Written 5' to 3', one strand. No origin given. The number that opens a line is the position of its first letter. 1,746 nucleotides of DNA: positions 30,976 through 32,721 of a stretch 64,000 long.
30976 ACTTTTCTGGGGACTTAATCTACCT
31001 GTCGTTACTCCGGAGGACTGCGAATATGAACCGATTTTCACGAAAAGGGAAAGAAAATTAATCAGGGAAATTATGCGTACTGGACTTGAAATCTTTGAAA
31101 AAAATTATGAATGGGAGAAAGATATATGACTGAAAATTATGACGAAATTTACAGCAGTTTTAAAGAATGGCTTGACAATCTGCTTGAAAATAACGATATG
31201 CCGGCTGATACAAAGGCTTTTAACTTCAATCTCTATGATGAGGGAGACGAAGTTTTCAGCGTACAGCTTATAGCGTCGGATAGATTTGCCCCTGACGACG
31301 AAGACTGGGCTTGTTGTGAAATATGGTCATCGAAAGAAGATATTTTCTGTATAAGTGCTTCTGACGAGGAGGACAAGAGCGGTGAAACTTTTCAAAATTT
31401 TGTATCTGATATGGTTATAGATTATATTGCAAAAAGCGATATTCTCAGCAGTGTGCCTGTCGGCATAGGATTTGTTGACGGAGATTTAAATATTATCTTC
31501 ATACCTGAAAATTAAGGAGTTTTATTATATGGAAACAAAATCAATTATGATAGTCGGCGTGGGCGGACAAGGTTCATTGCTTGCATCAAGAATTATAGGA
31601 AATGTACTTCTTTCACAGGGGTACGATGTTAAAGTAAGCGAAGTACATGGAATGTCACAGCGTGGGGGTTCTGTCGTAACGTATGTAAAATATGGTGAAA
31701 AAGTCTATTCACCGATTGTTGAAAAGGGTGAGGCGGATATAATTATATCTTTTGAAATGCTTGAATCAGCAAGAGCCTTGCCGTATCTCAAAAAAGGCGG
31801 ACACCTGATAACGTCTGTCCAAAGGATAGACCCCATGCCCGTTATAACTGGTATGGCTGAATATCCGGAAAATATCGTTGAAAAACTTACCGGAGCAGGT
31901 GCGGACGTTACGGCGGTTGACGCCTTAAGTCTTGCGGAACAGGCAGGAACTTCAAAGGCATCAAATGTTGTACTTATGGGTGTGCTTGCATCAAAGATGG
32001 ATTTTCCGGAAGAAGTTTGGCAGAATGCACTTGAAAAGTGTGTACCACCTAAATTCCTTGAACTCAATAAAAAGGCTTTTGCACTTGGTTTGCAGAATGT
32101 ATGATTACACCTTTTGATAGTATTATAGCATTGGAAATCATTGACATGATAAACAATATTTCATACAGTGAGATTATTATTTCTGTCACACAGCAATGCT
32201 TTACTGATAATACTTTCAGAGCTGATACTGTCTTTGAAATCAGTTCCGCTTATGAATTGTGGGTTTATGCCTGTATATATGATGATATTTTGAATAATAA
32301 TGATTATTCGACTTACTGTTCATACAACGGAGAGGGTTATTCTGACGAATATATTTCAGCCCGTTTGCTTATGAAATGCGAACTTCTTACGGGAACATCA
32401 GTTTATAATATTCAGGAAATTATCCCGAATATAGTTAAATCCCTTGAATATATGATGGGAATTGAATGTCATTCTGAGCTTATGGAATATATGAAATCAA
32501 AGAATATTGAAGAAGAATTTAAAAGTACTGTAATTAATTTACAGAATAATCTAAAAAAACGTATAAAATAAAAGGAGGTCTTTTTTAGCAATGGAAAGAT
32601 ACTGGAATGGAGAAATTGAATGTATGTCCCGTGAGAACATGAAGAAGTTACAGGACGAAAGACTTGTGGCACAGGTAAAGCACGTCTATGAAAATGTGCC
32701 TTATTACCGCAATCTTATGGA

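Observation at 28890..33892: iorA / iorB / paaK operon interleaved with three ATGA-coupled orphan ORFs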

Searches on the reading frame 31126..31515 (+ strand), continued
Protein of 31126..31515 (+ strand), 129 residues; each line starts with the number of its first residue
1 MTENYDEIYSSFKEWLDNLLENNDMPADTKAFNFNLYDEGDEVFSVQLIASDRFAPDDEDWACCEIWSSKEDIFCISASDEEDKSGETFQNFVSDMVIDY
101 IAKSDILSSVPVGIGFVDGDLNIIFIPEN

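Call 68: find_encoding_contigs(protein=P0034, flank=10000, max_places=2)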
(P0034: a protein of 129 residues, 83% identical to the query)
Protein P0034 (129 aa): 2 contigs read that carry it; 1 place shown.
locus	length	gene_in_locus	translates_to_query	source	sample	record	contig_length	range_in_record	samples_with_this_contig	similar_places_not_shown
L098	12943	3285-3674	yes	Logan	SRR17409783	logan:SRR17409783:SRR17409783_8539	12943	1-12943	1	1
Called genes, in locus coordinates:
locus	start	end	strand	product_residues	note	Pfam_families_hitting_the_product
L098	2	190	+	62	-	?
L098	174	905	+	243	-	-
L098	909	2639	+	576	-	PF01855:POR_N, PF12837:Fer4_6 (faint), PF02775:TPP_enzyme_C, PF00037:Fer4 (faint), PF12797:Fer4_2 (faint), PF13237:Fer4_10 (weak), PF14697:Fer4_21 (faint)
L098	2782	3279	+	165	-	-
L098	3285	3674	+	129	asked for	-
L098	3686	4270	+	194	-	-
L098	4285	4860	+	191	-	PF01558:POR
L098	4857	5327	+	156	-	-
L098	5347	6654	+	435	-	PF00501:AMP-binding, PF04443:LuxE (weak), PF14535:AMP-binding_C_2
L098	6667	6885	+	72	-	-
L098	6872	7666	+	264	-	-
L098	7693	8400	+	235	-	PF09234:DUF1963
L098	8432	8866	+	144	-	PF19571:ACT_8, PF22468:ACT_9 (faint), PF22629:ACT_AHAS_ss (faint), PF01842:ACT (weak)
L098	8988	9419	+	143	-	PF12773:DZR (weak), PF13240:Zn_Ribbon_1 (weak)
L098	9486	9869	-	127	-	PF06541:ABC_trans_CmpB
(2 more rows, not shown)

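Call 80: find_encoding_contigs(protein=P0324, flank=9000, max_places=2)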
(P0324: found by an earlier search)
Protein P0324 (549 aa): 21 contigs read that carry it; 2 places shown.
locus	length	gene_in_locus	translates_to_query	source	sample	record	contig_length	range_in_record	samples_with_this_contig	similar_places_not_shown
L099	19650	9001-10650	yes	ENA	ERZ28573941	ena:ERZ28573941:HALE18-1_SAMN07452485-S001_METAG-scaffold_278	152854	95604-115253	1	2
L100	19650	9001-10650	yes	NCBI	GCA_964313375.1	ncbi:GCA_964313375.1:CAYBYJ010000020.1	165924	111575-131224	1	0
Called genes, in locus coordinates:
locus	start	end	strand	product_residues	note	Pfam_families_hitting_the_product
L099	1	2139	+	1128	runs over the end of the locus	PF21445:ADDB_N, PF12705:PDDEXK_1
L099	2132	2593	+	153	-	PF00293:NUDIX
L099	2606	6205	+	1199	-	PF00580:UvrD-helicase, PF01443:Viral_helicase1 (faint), PF13245:AAA_19 (weak), PF00580:UvrD-helicase, PF13245:AAA_19 (weak), PF13361:UvrD_C, PF13538:UvrD_C_2 (faint), PF12705:PDDEXK_1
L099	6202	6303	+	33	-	-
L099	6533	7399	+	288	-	PF00165:HTH_AraC (faint), PF12833:HTH_18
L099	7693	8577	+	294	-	PF01408:GFO_IDH_MocA (weak), PF02629:CoA_binding (faint), PF16654:DAPDH_C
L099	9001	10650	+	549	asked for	PF14025:DUF4241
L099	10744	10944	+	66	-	-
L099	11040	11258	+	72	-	-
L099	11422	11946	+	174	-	-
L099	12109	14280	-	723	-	PF00933:Glyco_hydro_3, PF01915:Glyco_hydro_3_C, PF14310:Fn3-like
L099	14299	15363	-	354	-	PF14607:GxDLY, PF13472:Lipase_GDSL_2, PF14606:Lipase_GDSL_3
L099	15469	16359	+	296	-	PF02311:AraC_binding (weak), PF07883:Cupin_2, PF12833:HTH_18, PF00165:HTH_AraC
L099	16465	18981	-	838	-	PF13620:CarboxypepD_reg, PF13715:CarbopepD_reg_2, PF22842:Pel9A-like_beta_helix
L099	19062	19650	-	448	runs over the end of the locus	PF01547:SBP_bac_1, PF13416:SBP_bac_8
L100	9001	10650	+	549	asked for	PF14025:DUF4241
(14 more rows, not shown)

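Call 98: search_protein_families(library=phrogs, proteins=[window:31126-31515:+], max_evalue=0.01)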
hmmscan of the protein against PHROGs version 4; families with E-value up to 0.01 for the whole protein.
window:31126-31515:+ (129 aa): 0 families

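Call 106: search_dna_similar(query=window:31126-31515:+, collection=plasmids, mode=protein, max_evalue=0.001, max_rows=15)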
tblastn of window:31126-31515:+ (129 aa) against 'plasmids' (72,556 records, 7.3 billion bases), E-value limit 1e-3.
Records with a match: 8; places in all: 8; records where one place covers at least 80% of the query: 8.
Best place of each record, by identity: <60% 8.
By first word of the organism name: Sphingobium 3; Variovorax 1; Pseudoalteromonas 1; Butyrivibrio 1; Vescimonas 1; Prevotella 1.
By predicted mobility (MOB-suite, as given by PLSDB): non-mobilizable 5; mobilizable 2; conjugative 1.
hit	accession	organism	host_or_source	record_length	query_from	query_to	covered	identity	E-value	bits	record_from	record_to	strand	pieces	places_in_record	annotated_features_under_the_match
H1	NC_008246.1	Sphingobium yanoikuyae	-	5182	6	124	92%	34.1%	5e-10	62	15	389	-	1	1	hypothetical protein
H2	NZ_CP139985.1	Sphingobium yanoikuyae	-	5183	6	124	92%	34.1%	5e-10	62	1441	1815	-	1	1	hypothetical protein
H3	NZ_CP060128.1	Sphingobium yanoikuyae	Cell culture,soil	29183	6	124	92%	34.1%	5e-10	62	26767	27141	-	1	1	hypothetical protein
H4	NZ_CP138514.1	Variovorax paradoxus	Legume root,PacBio whole genome assembly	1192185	11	125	89%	33.1%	3e-7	55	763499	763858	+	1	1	none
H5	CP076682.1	Pseudoalteromonas shioyasakiensis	isolated microorganism,Ocean water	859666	12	127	90%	32.5%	3e-8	57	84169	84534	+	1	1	hypothetical protein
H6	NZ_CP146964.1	Butyrivibrio fibrisolvens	Bovinae,Bovine rumen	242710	8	128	94%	28.9%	2e-6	52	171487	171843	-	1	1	hypothetical protein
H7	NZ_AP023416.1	Vescimonas fastidiosa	Homo sapiens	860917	12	125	88%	29.7%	3e-12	69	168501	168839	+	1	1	hypothetical protein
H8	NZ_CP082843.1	Prevotella nigrescens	-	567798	8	125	91%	27.5%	3e-11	66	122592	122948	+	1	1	hypothetical protein (x2)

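Call 107: search_dna_similar(query=window:31126-31515:+, collection=phages, mode=protein, max_evalue=0.001, max_rows=15)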
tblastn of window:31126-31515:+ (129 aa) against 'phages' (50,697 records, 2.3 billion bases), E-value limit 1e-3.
No match.
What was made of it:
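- On Phage or defence-system protein: There is no tblastn hit for O2 in 50,697 phage records (call 107).
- Tried and rejected: There is no hit in phage genomes (call 107).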

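Call 108: get_annotated_region(hit=H8, flank=6000)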
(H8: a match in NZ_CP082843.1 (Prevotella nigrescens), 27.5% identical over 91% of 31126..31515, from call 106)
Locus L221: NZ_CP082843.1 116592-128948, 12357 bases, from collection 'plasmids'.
description: Prevotella nigrescens strain FDAARGOS_1486 plasmid unnamed, complete sequence
organism: Prevotella nigrescens (NCBI taxid 28133)
taxonomy: Bacteria; Bacteroidota; Bacteroidia; Bacteroidales; Prevotellaceae; Prevotella; Prevotella nigrescens
host: -; source: -; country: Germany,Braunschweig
typing (MOB-suite, as given by PLSDB): non-mobilizable; mating-pair formation MPF_T
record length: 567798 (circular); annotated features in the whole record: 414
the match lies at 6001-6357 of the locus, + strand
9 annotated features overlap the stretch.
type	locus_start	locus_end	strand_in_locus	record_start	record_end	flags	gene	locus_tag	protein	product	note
CDS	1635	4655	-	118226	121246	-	-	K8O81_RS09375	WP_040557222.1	T9SS type A sorting domain-containing protein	-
CDS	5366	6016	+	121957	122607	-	-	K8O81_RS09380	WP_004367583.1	hypothetical protein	-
CDS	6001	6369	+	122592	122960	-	-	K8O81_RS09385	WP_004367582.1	hypothetical protein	-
CDS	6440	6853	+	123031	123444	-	-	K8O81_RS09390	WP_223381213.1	hypothetical protein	-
CDS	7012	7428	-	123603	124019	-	-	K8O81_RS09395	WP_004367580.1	hypothetical protein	-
CDS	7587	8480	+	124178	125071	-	-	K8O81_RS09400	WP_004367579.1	hypothetical protein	-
CDS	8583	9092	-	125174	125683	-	-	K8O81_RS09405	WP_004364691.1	hypothetical protein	-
CDS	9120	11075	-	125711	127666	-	-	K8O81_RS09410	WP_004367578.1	NAD(+) synthase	GO:0009435 - NAD biosynthetic process [Evidence IEA]; GO:0006807 - nitrogen compound metabolic process [Evidence IEA]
CDS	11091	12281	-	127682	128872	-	-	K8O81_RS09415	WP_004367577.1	DUF2027 domain-containing protein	-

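Call 109: get_annotated_region(hit=H1, flank=5000)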
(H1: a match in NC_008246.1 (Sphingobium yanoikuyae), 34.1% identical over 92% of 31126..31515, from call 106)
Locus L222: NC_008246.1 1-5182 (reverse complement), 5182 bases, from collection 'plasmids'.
description: Sphingobium yanoikuyae plasmid pYAN-1, complete sequence
organism: Sphingobium yanoikuyae (NCBI taxid 13690)
taxonomy: Bacteria; Pseudomonadota; Alphaproteobacteria; Sphingomonadales; Sphingomonadaceae; Sphingobium; Sphingobium yanoikuyae
host: -; source: -; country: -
typing (MOB-suite, as given by PLSDB): mobilizable; replicon rep_cluster_1826; relaxase MOBQ
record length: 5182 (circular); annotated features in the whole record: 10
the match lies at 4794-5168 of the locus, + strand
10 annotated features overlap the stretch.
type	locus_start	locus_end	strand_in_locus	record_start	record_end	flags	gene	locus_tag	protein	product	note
CDS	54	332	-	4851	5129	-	-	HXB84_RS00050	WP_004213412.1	hypothetical protein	-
CDS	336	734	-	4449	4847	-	-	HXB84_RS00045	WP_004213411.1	hypothetical protein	-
CDS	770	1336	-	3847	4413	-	-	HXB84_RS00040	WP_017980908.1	helix-turn-helix domain-containing protein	-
CDS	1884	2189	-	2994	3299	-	-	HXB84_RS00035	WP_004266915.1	type II toxin-antitoxin system RelE/ParE family toxin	GO:0030541 - plasmid partitioning [Evidence IEA]; GO:0051290 - protein heterotetramerization [Evidence IEA]; GO:0009432 ...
CDS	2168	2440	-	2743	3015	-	-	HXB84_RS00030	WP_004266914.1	CopG family ribbon-helix-helix protein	-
CDS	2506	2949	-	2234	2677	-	-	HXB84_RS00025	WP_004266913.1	hypothetical protein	-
CDS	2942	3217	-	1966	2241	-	-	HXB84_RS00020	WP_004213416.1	hypothetical protein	-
CDS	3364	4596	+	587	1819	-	mobQ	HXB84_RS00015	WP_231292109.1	MobQ family relaxase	-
CDS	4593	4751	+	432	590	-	-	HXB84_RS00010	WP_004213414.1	hypothetical protein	-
CDS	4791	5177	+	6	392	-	-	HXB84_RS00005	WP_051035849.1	hypothetical protein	-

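Call 110: get_annotated_region(hit=H7, flank=6000)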
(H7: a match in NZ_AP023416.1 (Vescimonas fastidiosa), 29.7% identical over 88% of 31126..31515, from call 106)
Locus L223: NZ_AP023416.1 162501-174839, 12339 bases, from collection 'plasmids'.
description: Vescimonas fastidiosa strain MM35 plasmid pMM35_01
organism: Vescimonas fastidiosa (NCBI taxid 2714353)
taxonomy: Bacteria; Bacillota; Clostridia; Eubacteriales; Oscillospiraceae; Vescimonas; Vescimonas fastidiosa
host: -; source: Homo sapiens; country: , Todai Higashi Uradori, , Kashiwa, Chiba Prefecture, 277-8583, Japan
typing (MOB-suite, as given by PLSDB): non-mobilizable
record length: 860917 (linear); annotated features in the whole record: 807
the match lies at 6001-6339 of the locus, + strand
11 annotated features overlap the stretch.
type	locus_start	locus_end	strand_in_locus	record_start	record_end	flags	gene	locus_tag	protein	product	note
CDS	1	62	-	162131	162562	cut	-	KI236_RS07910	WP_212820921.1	MarR family transcriptional regulator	GO:0006355 - regulation of DNA-templated transcription [Evidence IEA]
CDS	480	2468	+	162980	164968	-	-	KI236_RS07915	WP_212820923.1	toprim domain-containing protein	-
CDS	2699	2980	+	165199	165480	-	-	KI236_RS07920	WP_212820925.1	hypothetical protein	-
CDS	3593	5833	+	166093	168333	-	-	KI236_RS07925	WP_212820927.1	DNA topoisomerase (ATP-hydrolyzing) subunit A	-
CDS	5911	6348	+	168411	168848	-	-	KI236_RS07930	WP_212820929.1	hypothetical protein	-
CDS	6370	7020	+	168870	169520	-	-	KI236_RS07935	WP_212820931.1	hypothetical protein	-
CDS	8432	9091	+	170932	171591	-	-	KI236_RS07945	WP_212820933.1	Wzz/FepE/Etk N-terminal domain-containing protein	GO:0009103 - lipopolysaccharide biosynthetic process [Evidence IEA]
CDS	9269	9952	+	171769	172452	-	-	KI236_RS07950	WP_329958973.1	sugar transferase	GO:0006486 - protein glycosylation [Evidence IEA]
CDS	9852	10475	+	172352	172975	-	-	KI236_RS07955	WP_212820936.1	acetyltransferase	-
CDS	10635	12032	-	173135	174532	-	rlmD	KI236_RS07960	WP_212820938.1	23S rRNA (uracil(1939)-C(5))-methyltransferase RlmD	-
CDS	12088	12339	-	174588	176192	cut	-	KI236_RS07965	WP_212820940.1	MBL fold metallo-hydrolase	-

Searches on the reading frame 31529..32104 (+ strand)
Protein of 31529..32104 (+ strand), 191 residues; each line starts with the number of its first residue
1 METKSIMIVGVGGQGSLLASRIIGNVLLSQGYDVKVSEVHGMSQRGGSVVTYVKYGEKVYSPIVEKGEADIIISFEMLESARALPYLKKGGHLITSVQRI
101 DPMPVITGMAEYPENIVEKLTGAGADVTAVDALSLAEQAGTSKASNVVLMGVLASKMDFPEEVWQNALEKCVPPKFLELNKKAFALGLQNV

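Call 3: search_protein_families(library=pfam, proteins=[window:31529-32104:+], max_evalue=1)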
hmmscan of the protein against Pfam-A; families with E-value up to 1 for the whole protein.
window:31529-32104:+ (191 aa): 1 family
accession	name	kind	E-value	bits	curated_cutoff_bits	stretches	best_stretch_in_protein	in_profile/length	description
PF01558.24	POR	-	1.2e-35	123.7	27.4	1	12-189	1-173/173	Pyruvate ferredoxin/flavodoxin oxidoreductase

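Call 5: search_protein_families(library=ncbifam, proteins=[window:31529-32104:+], max_evalue=0.1)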
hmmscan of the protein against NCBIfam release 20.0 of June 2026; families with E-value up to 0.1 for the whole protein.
window:31529-32104:+ (191 aa): 26 families (the best 25 are shown)
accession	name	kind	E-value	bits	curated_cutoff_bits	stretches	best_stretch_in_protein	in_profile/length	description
NF005325.0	PRK06853.1-5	equivalog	3.5e-83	278.1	230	1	2-189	2-189/192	indolepyruvate oxidoreductase subunit beta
NF005322.0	PRK06853.1-2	equivalog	1.5e-69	233.8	237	1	2-189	4-191/197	indolepyruvate oxidoreductase subunit beta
NF005323.0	PRK06853.1-3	equivalog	1.2e-53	182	238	1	4-190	7-194/197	indolepyruvate oxidoreductase subunit beta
TIGR03334.1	IOR_beta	equivalog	1.7e-53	181.4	205.8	1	5-188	2-188/189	indolepyruvate ferredoxin oxidoreductase subunit beta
NF005326.0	PRK06853.1-6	equivalog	1e-48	165.8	348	1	4-190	4-195/202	indolepyruvate oxidoreductase subunit beta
NF004917.0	PRK06274.1-3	equivalog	2.4e-39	135.4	284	1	6-188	5-190/203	indolepyruvate oxidoreductase subunit beta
NF005324.0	PRK06853.1-4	equivalog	1.1e-36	126.5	222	1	4-189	3-187/196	indolepyruvate oxidoreductase subunit beta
NF004918.0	PRK06274.1-4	equivalog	1.6e-33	116.1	278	1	5-187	4-188/202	indolepyruvate oxidoreductase subunit beta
NF004915.0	PRK06274.1-1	equivalog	3.9e-31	108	274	1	5-188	4-189/194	indolepyruvate oxidoreductase subunit beta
NF005328.0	PRK06853.2-2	equivalog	3e-30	105.4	240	1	1-187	1-179/192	indolepyruvate oxidoreductase subunit beta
NF004916.0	PRK06274.1-2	equivalog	1.8e-22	80.3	227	1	4-155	3-135/178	indolepyruvate oxidoreductase subunit beta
NF005327.0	PRK06853.2-1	equivalog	3.9e-21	75.8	242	1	4-184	4-178/194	indolepyruvate oxidoreductase subunit beta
NF006179.0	PRK08312.1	subfamily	3.3e-13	49.5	348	1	5-190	13-212/514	indolepyruvate oxidoreductase subunit beta family protein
NF005329.0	PRK06853.2-4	equivalog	1e-12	48.6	267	1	5-92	3-96/175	indolepyruvate oxidoreductase subunit beta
TIGR02175.1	PorC_KorC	subfamily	1.3e-11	44.6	81.1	1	6-191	4-175/177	2-oxoacid:acceptor oxidoreductase, gamma subunit, pyruvate/2-ketoisovalerate family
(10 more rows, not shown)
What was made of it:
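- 31529..32104 (+): iorB, the IOR beta subunit. Intact, with its own AAGGAG Shine-Dalgarno sequence. NF005325 at 278 bits (call 5).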

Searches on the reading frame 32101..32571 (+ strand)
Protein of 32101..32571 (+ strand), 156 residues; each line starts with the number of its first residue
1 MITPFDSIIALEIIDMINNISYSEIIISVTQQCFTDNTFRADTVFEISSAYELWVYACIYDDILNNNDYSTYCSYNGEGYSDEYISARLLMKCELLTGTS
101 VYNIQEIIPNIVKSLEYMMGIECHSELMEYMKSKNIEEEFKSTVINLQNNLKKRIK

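Call 3: search_protein_families(library=pfam, proteins=[window:32101-32571:+], max_evalue=1)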
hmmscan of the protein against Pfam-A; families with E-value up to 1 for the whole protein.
window:32101-32571:+ (156 aa): 0 families

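Call 5: search_protein_families(library=ncbifam, proteins=[window:32101-32571:+], max_evalue=0.1)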
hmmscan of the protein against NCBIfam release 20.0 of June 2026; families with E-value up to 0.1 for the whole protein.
window:32101-32571:+ (156 aa): 0 families

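Call 15: find_homologous_proteins(query=window:32101-32571:+, max_evalue=0.001)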
Query window:32101-32571:+ (156 aa): 7 proteins with E <= 0.001 among 23 candidates.
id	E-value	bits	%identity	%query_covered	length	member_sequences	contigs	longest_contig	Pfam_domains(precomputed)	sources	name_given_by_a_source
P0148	9.9e-96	336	100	100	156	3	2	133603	-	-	-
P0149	1.4e-83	296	89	100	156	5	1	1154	-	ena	-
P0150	2.3e-60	221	64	99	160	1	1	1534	-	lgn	-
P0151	4.2e-42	162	54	100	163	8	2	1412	-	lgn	-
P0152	7.3e-42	161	54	100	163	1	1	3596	-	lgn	-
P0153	2.4e-41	159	53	100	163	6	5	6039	-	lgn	-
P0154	8.1e-40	154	52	100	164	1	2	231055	-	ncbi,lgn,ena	-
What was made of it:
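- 32101..32571 (+): O3, an orphan of 156 aa. It is AT-rich, overlaps the iorB stop by 4 nt (ATGA) and has no Shine-Dalgarno sequence. It has 7 homologue clusters (call 15).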

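Call 16: search_protein_families(library=padloc, proteins=[window:32101-32571:+], max_evalue=0.1)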
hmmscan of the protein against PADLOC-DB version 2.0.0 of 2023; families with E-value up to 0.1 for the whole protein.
window:32101-32571:+ (156 aa): 0 families

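Call 17: find_encoding_contigs(protein=P0154, flank=6000, max_places=3)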
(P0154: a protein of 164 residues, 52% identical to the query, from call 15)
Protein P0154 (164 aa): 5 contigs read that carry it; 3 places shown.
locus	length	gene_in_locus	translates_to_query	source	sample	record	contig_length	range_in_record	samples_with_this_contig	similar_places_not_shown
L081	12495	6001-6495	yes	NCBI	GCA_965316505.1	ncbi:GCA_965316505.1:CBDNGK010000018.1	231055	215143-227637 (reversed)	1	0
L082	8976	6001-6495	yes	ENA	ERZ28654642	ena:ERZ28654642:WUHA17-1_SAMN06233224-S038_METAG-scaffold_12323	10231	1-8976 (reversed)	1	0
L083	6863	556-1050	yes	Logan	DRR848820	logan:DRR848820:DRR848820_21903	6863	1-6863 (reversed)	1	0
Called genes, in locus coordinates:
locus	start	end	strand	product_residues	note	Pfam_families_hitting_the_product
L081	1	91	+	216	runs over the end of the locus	-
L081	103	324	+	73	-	PF01381:HTH_3 (weak), PF13443:HTH_26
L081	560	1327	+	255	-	PF08282:Hydrolase_3, PF05116:S6PP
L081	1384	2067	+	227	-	-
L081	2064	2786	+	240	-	-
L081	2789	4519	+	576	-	PF01855:POR_N, PF12837:Fer4_6 (faint), PF02775:TPP_enzyme_C, PF00037:Fer4 (faint), PF12797:Fer4_2 (faint), PF13237:Fer4_10 (weak), PF14697:Fer4_21 (faint)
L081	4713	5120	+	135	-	-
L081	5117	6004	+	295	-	PF01558:POR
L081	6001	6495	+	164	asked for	-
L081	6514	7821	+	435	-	PF00501:AMP-binding, PF04443:LuxE (weak), PF14535:AMP-binding_C_2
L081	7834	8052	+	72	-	-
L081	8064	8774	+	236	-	PF09234:DUF1963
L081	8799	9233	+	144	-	PF01842:ACT (faint), PF19571:ACT_8, PF22468:ACT_9 (faint)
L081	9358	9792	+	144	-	PF12773:DZR (weak)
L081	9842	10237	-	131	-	PF06541:ABC_trans_CmpB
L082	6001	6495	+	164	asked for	-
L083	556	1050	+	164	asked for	-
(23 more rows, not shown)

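Call 98: search_protein_families(library=phrogs, proteins=[window:32101-32571:+], max_evalue=0.01)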
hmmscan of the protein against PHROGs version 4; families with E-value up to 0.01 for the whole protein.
window:32101-32571:+ (156 aa): 0 families
